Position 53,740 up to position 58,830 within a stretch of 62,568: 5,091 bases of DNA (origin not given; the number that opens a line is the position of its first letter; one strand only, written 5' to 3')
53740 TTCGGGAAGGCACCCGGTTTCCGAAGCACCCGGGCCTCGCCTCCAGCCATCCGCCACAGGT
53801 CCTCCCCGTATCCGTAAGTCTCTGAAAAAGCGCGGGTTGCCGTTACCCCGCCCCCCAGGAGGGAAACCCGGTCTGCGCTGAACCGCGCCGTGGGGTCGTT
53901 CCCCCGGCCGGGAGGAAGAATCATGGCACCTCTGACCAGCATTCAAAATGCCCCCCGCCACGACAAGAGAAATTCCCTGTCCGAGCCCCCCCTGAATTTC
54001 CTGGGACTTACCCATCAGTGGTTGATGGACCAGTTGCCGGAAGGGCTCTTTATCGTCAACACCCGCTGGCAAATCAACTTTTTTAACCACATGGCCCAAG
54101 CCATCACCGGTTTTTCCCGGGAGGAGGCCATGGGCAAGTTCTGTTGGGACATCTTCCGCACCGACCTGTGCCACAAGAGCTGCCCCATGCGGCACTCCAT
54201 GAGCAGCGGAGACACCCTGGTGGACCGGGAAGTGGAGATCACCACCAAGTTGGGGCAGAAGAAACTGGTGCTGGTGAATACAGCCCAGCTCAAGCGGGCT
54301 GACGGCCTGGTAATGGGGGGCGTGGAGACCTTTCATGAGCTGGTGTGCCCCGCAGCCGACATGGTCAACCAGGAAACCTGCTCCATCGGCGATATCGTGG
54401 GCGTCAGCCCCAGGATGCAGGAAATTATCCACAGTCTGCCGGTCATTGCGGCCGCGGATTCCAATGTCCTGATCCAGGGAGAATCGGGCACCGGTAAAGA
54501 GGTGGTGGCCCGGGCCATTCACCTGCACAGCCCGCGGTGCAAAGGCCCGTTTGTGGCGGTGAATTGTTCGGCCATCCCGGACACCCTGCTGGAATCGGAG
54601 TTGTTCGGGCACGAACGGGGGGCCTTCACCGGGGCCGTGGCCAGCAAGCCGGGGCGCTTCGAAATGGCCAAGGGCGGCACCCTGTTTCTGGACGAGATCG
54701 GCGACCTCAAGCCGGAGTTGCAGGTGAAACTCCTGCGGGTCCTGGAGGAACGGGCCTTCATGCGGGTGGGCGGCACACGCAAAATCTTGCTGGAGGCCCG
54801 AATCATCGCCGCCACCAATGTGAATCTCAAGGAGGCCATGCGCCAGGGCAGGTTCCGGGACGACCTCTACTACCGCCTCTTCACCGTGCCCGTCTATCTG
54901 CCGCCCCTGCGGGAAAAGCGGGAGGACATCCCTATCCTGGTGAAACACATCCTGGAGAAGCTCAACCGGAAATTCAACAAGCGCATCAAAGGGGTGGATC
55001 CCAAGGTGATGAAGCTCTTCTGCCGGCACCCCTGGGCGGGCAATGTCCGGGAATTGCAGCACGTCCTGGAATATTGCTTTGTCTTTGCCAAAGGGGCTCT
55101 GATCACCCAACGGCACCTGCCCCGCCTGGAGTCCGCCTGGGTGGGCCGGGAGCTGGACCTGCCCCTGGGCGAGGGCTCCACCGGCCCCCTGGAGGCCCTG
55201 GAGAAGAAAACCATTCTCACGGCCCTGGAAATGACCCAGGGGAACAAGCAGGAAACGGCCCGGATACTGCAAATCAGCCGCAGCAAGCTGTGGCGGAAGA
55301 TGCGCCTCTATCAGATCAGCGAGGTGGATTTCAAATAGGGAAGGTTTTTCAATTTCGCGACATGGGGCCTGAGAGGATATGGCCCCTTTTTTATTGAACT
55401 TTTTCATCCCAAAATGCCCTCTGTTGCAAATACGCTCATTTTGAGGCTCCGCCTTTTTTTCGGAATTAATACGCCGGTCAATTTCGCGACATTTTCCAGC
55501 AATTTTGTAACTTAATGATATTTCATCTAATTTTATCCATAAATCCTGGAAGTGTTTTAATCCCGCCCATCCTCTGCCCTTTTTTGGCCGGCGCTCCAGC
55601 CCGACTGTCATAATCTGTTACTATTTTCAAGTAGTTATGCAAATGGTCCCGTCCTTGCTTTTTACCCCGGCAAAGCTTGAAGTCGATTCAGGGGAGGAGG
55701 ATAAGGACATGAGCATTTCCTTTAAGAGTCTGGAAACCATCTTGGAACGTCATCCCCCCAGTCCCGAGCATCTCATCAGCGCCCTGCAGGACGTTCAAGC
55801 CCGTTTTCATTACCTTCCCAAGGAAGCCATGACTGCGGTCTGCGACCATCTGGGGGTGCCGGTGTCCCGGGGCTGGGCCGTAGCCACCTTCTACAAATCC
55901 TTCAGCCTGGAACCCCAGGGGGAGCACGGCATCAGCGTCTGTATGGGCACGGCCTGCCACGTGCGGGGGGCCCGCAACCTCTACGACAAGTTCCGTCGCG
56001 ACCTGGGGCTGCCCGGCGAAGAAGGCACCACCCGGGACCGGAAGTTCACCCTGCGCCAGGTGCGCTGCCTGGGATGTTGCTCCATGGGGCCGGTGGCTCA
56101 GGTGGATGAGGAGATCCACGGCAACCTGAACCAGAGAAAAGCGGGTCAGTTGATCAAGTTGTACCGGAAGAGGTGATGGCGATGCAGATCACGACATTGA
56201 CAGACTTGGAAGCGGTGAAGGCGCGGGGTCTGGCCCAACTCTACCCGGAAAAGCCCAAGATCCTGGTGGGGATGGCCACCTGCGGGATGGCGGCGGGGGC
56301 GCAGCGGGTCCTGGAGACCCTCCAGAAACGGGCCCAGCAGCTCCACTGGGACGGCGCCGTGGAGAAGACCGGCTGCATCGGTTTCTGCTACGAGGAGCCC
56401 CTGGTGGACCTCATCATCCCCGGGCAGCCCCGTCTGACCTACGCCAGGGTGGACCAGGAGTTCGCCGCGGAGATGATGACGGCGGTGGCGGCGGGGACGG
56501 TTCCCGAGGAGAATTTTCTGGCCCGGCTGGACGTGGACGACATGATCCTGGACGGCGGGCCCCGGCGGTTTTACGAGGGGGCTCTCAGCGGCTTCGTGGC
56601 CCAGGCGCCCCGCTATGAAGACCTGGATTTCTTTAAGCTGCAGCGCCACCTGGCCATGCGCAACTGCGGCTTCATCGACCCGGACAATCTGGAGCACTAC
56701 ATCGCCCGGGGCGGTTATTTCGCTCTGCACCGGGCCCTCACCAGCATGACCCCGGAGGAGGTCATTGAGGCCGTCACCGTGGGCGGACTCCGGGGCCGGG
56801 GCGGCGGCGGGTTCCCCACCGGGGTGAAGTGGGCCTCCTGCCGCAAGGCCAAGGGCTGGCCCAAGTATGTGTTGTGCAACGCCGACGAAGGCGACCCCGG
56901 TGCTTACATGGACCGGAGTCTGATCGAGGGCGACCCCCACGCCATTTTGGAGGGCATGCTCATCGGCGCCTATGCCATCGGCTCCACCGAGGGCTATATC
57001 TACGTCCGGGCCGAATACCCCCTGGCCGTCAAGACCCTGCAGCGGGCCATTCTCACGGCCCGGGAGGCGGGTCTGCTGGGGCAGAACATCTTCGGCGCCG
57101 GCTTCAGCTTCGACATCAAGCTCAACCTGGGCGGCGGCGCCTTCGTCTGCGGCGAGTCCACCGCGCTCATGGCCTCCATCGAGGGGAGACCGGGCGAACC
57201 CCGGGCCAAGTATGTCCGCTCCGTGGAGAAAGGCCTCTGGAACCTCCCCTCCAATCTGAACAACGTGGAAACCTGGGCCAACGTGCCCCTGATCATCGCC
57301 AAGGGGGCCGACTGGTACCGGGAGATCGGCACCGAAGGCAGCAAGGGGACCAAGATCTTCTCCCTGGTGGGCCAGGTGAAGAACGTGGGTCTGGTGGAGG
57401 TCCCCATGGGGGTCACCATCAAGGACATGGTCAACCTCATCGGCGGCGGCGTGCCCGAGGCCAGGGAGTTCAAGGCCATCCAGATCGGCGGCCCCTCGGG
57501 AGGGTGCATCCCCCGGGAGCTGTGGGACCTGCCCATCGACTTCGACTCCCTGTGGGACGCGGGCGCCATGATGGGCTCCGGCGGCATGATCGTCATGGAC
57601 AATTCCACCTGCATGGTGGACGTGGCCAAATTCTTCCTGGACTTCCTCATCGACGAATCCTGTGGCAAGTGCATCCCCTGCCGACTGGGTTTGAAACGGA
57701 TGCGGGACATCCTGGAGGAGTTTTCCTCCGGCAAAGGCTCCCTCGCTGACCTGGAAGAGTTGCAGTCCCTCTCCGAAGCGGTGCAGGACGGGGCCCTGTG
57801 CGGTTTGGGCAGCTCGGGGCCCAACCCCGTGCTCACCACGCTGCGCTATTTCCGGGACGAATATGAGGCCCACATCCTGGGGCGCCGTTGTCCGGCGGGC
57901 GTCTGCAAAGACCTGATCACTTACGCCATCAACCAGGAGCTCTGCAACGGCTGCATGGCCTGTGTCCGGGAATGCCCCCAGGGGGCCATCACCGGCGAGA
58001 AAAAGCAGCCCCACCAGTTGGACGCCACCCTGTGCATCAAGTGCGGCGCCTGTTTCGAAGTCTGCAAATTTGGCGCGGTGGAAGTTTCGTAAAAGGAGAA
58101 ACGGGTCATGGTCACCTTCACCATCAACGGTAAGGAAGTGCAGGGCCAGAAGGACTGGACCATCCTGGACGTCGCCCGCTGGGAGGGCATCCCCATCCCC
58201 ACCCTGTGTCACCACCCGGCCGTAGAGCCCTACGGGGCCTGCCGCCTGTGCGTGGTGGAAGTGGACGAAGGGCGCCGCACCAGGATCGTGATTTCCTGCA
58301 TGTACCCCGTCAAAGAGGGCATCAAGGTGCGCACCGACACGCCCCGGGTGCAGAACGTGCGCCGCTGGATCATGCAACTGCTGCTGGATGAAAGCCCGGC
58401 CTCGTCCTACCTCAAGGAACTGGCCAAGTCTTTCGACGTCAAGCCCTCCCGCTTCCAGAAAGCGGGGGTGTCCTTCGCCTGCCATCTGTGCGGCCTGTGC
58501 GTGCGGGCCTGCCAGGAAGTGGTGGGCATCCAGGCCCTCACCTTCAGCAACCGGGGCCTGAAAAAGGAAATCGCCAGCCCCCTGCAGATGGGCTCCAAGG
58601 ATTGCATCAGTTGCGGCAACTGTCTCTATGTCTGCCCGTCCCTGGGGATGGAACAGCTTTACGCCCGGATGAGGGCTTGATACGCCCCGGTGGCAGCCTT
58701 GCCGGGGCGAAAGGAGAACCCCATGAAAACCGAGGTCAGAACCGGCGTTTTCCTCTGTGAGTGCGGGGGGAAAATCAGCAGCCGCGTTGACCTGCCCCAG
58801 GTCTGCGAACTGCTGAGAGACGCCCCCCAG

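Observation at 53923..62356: Sigma-54/PAS-controlled NuoE-NuoF-ferredoxin-HdrA::MvhD-FrhB cluster with no HdrBC or other catalytic partner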

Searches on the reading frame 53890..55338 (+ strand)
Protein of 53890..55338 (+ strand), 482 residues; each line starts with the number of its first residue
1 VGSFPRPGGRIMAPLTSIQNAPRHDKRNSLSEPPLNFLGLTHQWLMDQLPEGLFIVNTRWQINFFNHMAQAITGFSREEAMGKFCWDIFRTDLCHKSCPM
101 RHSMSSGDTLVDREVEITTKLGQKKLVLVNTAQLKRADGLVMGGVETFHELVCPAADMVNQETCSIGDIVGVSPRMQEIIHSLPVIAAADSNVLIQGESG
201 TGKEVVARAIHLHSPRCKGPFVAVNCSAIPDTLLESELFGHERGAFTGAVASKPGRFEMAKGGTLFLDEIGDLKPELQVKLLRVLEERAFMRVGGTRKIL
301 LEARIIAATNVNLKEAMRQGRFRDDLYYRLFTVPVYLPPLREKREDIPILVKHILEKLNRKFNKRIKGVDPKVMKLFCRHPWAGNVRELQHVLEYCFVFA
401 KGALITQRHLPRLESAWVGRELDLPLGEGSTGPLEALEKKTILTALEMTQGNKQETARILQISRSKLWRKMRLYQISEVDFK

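Call 3: search_protein_families(library=pfam, proteins=[window:53890-55338:+], max_evalue=0.01)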
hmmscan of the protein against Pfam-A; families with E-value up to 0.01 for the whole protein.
window:53890-55338:+ (482 aa): 13 families
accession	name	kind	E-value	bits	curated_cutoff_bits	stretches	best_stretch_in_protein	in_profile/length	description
PF00158.32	Sigma54_activat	-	7.2e-69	231.2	20.2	1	169-335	1-167/168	Sigma-54 interaction domain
PF25601.1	AAA_lid_14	-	1.4e-23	83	27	1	341-412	1-72/87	AAA+ ATPase lid domain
PF14532.12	Sigma54_activ_2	-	3.3e-20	73.2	25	1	170-340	1-138/138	Sigma-54 interaction domain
PF02954.25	HTH_8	-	1e-11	44.8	22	1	434-472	2-40/42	Bacterial regulatory protein, Fis family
PF07728.20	AAA_5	-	1.3e-08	35.4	22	1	192-312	1-124/139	AAA domain (dynein-related subfamily)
PF13426.13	PAS_9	-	6.3e-08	33.3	27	1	50-149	1-99/103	PAS domain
PF00989.32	PAS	-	1.9e-06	28.3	22.6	1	45-83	6-44/113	PAS fold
PF01078.27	Mg_chelatase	-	5e-06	26.5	20.3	0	248-310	93-157/207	Magnesium chelatase, subunit ChlI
PF08448.16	PAS_4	-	8.7e-06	26.4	23.1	1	47-150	2-104/110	PAS fold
PF13188.13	PAS_8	-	0.00051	20.3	21.8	1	43-89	4-50/65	PAS domain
PF07724.20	AAA_2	-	0.001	19.6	27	1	191-322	4-136/166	AAA domain (Cdc48 subfamily)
PF20030.5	bpMoxR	-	0.0022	17.5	27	0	264-311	100-147/205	MoxR domain in the MoxR-vWA-beta-propeller ternary systems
PF00004.35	AAA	-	0.0034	18.3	21.2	1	193-326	1-127/131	ATPase family associated with various cellular activities (AAA)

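Call 4: search_protein_families(library=ncbifam, proteins=[window:53890-55338:+], max_evalue=0.001)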
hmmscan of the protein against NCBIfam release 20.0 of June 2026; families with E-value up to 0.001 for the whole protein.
window:53890-55338:+ (482 aa): 31 families (the best 25 are shown)
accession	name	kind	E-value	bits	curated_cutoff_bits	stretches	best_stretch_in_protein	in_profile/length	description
NF041552.1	TF_PrdR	equivalog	2.7e-108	362.8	795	1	42-475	136-577/577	sigma-54 dependent transcriptional regulator PrdR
TIGR01817.1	nifA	equivalog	3.1e-103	346.4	528.85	1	156-425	185-453/534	nif-specific transcriptional activator NifA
NF008469.0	PRK11361.1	equivalog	5.8e-101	338.4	714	1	165-479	141-459/461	acetoacetate metabolism transcriptional regulator AtoC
TIGR01818.1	ntrC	equivalog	4.4e-97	325.8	558.6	1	161-411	128-378/463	nitrogen regulation protein NR(I)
TIGR02915.1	PEP_resp_reg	equivalog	5e-92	309.1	502.6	1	161-476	133-444/445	PEP-CTERM-box response regulator transcription factor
NF003451.0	PRK05022.1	equivalog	5.3e-91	305.8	476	1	154-473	177-507/512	nitric oxide reductase transcriptional regulator NorR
NF038308.1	RNA_repair_RtcR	equivalog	5.4e-91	306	650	1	164-474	177-516/530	RNA repair transcriptional activator RtcR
NF007689.0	PRK10365.1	equivalog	2.5e-90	303.4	760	1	165-471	137-439/441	sigma-54-dependent response regulator transcription factor ZraR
NF050807.1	TransRegFlbDCaul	equivalog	6e-83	279.2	750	1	168-476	119-440/454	sigma-54-dependent transcriptional regulator FlbD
NF008176.1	PRK10923.1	equivalog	6.1e-83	279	620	1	161-411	132-382/469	nitrogen regulation protein NR(I)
NF011695.0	PRK15115.1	equivalog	3e-82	276.8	763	1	167-482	135-444/445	two-component system response regulator GlrR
TIGR02329.1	propionate_PrpR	equivalog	4.6e-82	276.3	499.2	1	165-472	210-525/526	propionate catabolism operon regulatory protein PrpR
NF011953.0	PRK15424.1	equivalog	8.6e-82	275.4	703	1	138-473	191-533/538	propionate catabolism operon regulatory protein PrpR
NF041906.1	V4R_TF_MobR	exception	1.1e-80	271.6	999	1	168-470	233-540/544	phenol degradation transcriptional regulator MobR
NF041946.1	LuxO_transreg_Vib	equivalog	4.2e-80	269.8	800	1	163-475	129-461/463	quorum-sensing sigma-54 dependent transcriptional regulator LuxO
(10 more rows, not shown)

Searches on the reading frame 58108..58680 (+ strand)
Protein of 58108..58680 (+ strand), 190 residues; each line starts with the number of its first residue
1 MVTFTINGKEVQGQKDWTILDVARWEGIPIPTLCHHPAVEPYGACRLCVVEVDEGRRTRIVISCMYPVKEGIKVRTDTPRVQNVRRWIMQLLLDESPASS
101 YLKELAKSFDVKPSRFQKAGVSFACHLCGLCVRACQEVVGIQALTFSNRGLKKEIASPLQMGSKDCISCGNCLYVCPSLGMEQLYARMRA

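Call 3: search_protein_families(library=pfam, proteins=[window:58108-58680:+], max_evalue=0.01)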
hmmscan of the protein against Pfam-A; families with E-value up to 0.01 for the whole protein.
window:58108-58680:+ (190 aa): 15 families
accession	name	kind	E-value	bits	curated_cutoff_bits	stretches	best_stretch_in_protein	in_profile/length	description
PF13510.11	Fer2_4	-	5.1e-19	68.6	22.8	1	1-78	3-81/82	2Fe-2S iron-sulfur cluster binding domain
PF12838.12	Fer4_7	-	6.4e-09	36.6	27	1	125-178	2-50/52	4Fe-4S dicluster domain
PF00111.32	Fer2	-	3.6e-08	33.7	21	1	4-56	1-51/77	2Fe-2S iron-sulfur cluster binding domain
PF13534.11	Fer4_17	-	4.1e-06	27.7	22.2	0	161-178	41-58/61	4Fe-4S dicluster domain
PF13187.11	Fer4_9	-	2.3e-05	24.8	27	1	124-178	1-49/52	4Fe-4S dicluster domain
PF13237.11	Fer4_10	-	2.4e-05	24.6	25.5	1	124-177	8-53/53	4Fe-4S dicluster domain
PF14697.11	Fer4_21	-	5.8e-05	23.6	35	1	125-178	8-53/59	4Fe-4S dicluster domain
PF13183.11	Fer4_8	-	6.5e-05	23.8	27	1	124-178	4-66/68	4Fe-4S dicluster domain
PF13746.11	Fer4_18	-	0.0002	22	27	0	156-178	51-73/114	4Fe-4S dicluster domain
PF00037.32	Fer4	-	0.00061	19.9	21.1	1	165-177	7-19/24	4Fe-4S binding domain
PF12800.12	Fer4_4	-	0.00064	20.3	24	0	165-177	3-15/17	4Fe-4S binding domain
PF17179.9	Fer4_22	-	0.001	20.3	27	0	166-178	2-14/95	4Fe-4S dicluster domain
PF13484.11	Fer4_16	-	0.0011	20.1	30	0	164-177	51-64/66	4Fe-4S double cluster binding domain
PF22117.2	Fer4_Nqo3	-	0.0025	18.4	27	1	125-177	11-62/67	NADH-quinone oxidoreductase subunit 3, ferredoxin-like domain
PF12837.12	Fer4_6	-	0.0026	18.1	25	1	166-178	9-21/24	4Fe-4S binding domain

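Call 4: search_protein_families(library=ncbifam, proteins=[window:58108-58680:+], max_evalue=0.001)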
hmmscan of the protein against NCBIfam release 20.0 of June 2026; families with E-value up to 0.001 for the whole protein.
window:58108-58680:+ (190 aa): 20 families
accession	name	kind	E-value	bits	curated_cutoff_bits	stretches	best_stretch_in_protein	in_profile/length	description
NF040763.1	FeFe_hydrog_A6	exception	2.6e-38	131.8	765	1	2-179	1-203/571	NADH-dependent [FeFe] hydrogenase, group A6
NF005745.0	PRK07569.1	equivalog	7e-37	127.1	333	2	2-96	4-96/238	bidirectional hydrogenase complex protein HoxU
NF006305.0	PRK08493.1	equivalog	2e-25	89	591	1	1-91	1-87/819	NADH-quinone oxidoreductase subunit G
TIGR01973.1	NuoG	equivalog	3.1e-25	89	470.05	1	5-93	2-88/606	NADH-quinone oxidoreductase subunit NuoG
NF040762.1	Hydr_FeFe_Clost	exception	7.3e-22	77.7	900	2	3-95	2-92/572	ferredoxin hydrogenase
NF009454.0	PRK12814.1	equivalog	1.4e-19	69.9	916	1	2-95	4-95/657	putative NADPH-dependent glutamate synthase small subunit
NF005895.0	PRK07860.1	equivalog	9.6e-18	63.6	802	1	1-95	17-111/811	NADH-quinone oxidoreductase subunit G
TIGR02512.1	FeFe_hydrog_A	subfamily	2.5e-09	36.5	405.95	1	125-180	9-66/375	[FeFe] hydrogenase, group A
NF003454.1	PRK05035.1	equivalog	7e-08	31.4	345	1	116-178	360-420/556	electron transport complex subunit RsxC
TIGR01945.1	rnfC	subfamily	8.9e-08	31.1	245.95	1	123-178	363-416/435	RnfABCDGE type electron transport complex subunit C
NF009226.0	PRK12576.1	equivalog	4.6e-06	26.2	344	0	40-138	75-169/317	succinate dehydrogenase/fumarate reductase iron-sulfur subunit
NF042909.1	FMH_DH_FwdF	exception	2.5e-05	23.5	375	1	124-178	255-308/336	tungsten-dependent formylmethanofuran dehydrogenase subunit FwdF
TIGR01971.1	NuoI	subfamily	2.8e-05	23.7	113.05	1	123-180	42-97/121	NADH-quinone oxidoreductase, chain I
NF041837.1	rnfC_Methano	equivalog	0.00013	20.9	650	1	121-178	356-411/438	Rnf electron transport complex subunit RnfC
NF042987.1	OGOR_delta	exception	0.00024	21.2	125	1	122-179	30-83/89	2-oxoglutarate ferredoxin oxidoreductase subunit delta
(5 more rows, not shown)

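Call 29: search_solved_structures(query=window:58108-58680:+, max_evalue=0.00001, show_alignments=2)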
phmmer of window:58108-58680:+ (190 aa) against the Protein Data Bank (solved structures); distinct sequences matched with E-value up to 0.00001: 70 (the best 60 are shown).
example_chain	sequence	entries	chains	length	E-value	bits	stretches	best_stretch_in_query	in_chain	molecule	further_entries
9mqx_A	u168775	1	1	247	5.3e-37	130.5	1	4-178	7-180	NADH:ubiquinone oxidoreductase chain G-like protein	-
8a6t_A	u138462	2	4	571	4.2e-33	117.8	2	1-99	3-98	Electron bifurcating hydrogenase subunit HydA1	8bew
9bov_A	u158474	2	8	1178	1.6e-29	106.1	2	2-96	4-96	Molybdopterin oxidoreductase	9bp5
8oh5_C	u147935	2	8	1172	1.1e-27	100.1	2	2-95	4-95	Formate dehydrogenase-O, major subunit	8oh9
9wxb_B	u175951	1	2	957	3e-27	98.7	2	2-98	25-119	Formate dehydrogenase alpha subunit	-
6tg9_A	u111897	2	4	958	1.7e-26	96.2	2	3-98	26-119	Formate dehydrogenase subunit alpha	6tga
7q5y_A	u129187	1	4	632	3e-25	92.2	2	5-102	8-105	NADH dehydrogenase I chain G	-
7t2r_A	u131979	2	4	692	2.3e-23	86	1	2-93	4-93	NiFe hydrogenase subunit A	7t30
7q4v_A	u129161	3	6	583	4.4e-23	85.1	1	2-94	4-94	Iron hydrogenase HydA1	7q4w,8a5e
7p5h_A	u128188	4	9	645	9.1e-22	80.8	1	6-178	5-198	Fe-hydrogenase, subunit alpha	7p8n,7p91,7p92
7vw6_A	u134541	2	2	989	8.6e-19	71.1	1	2-179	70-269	Formate dehydrogenase | Tungsten-containing formate dehydrogenase alpha subunit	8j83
7e5z_A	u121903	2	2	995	8.7e-19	71.1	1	2-179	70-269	Formate dehydrogenase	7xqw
7arc_G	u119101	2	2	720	1.3e-18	70.5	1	5-99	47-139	75 kDa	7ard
7ar7_G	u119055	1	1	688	2.2e-18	69.8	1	6-99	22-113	NADH dehydrogenase [ubiquinone] iron-sulfur protein 1, mitochondrial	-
7a23_C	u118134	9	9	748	2.7e-18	69.5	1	6-99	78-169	75kDa | NADH dehydrogenase [ubiquinone] iron-sulfur protein 1, mitochondrial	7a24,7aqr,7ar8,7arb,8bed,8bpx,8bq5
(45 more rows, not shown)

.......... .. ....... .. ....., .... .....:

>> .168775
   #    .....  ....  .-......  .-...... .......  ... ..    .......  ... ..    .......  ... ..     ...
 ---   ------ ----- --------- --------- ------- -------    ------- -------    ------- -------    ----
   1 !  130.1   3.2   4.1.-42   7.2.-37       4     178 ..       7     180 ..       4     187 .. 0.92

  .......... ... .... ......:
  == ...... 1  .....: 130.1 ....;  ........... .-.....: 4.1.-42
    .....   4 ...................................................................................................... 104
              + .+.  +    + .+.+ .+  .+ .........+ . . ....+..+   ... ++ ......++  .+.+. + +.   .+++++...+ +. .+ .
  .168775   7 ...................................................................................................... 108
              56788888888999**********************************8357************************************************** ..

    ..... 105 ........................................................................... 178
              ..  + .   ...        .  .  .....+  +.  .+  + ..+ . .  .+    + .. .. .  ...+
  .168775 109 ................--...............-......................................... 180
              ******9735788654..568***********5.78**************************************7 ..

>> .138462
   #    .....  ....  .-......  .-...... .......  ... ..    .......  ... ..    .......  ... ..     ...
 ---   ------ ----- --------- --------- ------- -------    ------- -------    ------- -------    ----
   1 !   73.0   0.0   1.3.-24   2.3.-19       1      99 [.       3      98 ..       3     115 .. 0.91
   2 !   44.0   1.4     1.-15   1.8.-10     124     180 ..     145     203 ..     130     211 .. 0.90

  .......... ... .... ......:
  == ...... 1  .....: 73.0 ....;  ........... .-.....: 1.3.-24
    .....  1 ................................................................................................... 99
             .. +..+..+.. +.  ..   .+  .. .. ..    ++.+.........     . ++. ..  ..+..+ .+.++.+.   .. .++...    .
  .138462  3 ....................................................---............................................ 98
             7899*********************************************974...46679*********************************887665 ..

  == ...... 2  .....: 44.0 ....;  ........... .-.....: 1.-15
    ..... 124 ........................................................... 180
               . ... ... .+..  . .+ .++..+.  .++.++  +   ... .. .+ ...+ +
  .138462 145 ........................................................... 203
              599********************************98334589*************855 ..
